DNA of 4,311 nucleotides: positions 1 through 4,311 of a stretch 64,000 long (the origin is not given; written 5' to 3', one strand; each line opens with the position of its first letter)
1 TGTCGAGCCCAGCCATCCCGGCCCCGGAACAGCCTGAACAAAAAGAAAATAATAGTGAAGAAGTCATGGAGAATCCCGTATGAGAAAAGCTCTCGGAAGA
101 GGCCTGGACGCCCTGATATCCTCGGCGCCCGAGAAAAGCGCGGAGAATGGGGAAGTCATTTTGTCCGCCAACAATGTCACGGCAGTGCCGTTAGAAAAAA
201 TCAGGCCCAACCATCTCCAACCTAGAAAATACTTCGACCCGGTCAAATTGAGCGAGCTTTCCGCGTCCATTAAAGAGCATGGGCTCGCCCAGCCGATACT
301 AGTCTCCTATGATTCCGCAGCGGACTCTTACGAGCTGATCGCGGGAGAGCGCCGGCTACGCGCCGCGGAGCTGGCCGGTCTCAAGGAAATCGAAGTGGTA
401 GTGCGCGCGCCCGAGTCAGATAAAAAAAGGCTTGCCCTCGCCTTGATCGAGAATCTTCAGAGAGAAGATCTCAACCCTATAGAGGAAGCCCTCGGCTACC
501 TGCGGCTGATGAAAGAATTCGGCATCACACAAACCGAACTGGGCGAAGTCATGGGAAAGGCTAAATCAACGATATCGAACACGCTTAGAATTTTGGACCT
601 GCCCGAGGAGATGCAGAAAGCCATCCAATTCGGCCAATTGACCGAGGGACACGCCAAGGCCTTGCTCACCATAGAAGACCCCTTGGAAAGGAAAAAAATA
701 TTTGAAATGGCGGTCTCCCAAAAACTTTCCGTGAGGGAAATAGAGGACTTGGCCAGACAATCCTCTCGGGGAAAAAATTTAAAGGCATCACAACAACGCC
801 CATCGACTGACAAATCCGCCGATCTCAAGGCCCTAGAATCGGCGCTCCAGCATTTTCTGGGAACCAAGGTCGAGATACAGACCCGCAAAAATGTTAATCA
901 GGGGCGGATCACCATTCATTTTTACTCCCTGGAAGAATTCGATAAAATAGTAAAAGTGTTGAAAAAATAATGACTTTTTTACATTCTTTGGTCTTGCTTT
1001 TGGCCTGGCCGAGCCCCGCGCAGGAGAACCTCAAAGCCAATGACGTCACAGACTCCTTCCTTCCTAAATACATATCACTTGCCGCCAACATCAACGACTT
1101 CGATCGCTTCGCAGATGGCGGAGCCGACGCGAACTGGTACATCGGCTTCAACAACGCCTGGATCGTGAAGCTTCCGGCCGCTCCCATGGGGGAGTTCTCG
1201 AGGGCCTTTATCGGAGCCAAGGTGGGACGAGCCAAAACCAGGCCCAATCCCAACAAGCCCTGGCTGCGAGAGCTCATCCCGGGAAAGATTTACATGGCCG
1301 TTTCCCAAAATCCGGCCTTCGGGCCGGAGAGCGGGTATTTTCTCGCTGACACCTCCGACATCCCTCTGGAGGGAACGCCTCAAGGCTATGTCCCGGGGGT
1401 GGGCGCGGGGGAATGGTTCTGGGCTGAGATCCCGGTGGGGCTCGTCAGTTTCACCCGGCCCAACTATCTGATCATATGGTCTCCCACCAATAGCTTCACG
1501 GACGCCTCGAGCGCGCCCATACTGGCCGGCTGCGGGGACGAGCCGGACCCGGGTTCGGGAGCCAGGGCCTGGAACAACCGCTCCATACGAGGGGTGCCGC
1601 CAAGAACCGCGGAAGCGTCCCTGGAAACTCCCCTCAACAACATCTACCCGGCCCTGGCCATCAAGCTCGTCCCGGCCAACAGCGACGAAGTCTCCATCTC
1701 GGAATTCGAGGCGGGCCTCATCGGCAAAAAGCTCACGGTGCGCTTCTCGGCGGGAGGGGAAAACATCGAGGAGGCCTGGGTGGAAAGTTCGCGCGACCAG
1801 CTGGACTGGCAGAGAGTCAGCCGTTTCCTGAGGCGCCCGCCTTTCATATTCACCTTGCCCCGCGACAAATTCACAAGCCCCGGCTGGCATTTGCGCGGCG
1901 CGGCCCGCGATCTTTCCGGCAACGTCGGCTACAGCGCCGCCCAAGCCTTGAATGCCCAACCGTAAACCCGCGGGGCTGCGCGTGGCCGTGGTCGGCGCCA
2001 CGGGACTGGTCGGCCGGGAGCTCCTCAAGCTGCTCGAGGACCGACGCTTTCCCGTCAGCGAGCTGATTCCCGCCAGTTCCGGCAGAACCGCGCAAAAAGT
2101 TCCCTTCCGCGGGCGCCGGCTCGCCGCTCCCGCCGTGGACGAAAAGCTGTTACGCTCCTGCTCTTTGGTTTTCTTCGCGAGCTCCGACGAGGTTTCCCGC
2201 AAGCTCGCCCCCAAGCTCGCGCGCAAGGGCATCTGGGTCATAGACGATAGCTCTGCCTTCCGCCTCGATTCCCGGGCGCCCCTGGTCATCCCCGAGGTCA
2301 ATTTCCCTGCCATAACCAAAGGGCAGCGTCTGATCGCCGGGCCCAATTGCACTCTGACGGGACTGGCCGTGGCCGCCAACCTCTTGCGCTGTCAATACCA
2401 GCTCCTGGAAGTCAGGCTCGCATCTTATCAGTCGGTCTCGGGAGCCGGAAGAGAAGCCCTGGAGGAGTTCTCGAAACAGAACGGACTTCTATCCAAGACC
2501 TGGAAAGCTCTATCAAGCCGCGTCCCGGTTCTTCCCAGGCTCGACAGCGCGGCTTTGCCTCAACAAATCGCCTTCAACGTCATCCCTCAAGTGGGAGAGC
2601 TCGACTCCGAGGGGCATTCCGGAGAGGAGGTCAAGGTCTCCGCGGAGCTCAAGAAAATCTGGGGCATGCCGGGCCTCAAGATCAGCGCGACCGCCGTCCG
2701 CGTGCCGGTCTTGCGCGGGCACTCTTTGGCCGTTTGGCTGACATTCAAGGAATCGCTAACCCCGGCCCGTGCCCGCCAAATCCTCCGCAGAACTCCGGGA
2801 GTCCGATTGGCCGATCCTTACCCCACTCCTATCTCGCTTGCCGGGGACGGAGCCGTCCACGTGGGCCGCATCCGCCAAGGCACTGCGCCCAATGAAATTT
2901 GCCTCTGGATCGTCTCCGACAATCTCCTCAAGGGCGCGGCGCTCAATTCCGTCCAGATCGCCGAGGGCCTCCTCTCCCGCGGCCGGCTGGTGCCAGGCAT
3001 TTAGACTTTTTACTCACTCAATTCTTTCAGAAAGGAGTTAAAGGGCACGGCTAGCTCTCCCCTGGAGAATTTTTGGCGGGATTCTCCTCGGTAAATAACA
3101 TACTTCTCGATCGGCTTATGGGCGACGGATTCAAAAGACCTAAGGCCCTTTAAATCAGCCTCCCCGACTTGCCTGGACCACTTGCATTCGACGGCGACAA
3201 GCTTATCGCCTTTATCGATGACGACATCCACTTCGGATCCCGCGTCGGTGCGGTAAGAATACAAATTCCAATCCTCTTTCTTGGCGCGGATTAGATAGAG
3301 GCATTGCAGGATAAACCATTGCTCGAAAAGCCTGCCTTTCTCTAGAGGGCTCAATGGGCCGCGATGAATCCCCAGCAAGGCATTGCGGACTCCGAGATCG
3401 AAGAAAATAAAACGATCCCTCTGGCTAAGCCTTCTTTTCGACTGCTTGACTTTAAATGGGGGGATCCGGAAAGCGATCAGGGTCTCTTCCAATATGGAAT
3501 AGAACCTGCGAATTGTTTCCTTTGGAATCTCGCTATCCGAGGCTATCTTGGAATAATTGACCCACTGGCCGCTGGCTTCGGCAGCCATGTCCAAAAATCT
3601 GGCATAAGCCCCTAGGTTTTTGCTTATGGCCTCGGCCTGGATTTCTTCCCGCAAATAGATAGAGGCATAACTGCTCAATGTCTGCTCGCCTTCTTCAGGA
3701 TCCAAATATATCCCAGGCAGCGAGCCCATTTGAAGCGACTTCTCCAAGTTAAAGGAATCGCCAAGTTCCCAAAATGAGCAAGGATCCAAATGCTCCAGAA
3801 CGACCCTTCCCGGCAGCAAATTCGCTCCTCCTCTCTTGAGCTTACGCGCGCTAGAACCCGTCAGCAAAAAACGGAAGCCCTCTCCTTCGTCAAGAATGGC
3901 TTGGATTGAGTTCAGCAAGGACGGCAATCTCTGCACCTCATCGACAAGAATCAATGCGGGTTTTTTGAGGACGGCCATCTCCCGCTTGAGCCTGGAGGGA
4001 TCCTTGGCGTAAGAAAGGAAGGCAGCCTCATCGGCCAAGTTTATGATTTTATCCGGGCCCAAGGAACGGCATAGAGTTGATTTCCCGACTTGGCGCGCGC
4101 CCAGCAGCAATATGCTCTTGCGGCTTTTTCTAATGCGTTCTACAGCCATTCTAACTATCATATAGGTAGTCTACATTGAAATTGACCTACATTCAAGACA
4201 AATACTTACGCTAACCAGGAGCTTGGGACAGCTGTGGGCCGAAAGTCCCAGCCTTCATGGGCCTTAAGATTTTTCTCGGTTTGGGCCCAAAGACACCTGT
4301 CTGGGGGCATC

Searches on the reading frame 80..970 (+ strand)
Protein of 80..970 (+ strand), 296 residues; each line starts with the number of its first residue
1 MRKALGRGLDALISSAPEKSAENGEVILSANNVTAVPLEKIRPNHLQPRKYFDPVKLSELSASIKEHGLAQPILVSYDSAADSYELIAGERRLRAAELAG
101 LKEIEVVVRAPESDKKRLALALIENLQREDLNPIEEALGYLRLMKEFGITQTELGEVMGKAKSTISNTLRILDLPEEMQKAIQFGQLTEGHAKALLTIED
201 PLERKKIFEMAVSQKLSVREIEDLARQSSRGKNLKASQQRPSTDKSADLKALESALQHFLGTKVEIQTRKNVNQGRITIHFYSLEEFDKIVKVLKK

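Call 43: search_protein_families(library=pfam, proteins=[window:80-970:+], max_evalue=0.001)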
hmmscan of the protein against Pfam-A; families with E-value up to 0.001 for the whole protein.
window:80-970:+ (296 aa): 3 families
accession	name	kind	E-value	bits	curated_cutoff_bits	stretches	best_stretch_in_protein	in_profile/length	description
PF17762.8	HTH_ParB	-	3.7e-35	120.6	22.6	1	129-228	1-100/102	ParB HTH domain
PF02195.25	ParB_N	-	9e-27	93.4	26.3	1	32-127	2-95/95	ParB N-terminal domain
PF23552.2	ParB_C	-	4.9e-12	45.6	23.8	1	245-294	1-49/50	ParB dimerisation domain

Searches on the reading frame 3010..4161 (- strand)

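Call 43: search_protein_families(library=pfam, proteins=[window:3010-4161:-], max_evalue=0.001)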
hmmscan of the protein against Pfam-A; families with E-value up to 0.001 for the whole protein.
window:3010-4161:- (383 aa): 3 families
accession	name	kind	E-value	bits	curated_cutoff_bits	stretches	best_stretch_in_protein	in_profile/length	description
PF13635.12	DUF4143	-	1.1e-28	100.4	28.1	1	173-329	3-160/160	Domain of unknown function (DUF4143)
PF13173.12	AAA_14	-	1.9e-21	76.8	27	1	14-133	2-128/129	AAA domain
PF13401.12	AAA_22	-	9.9e-06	26.3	27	0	60-103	77-123/130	AAA domain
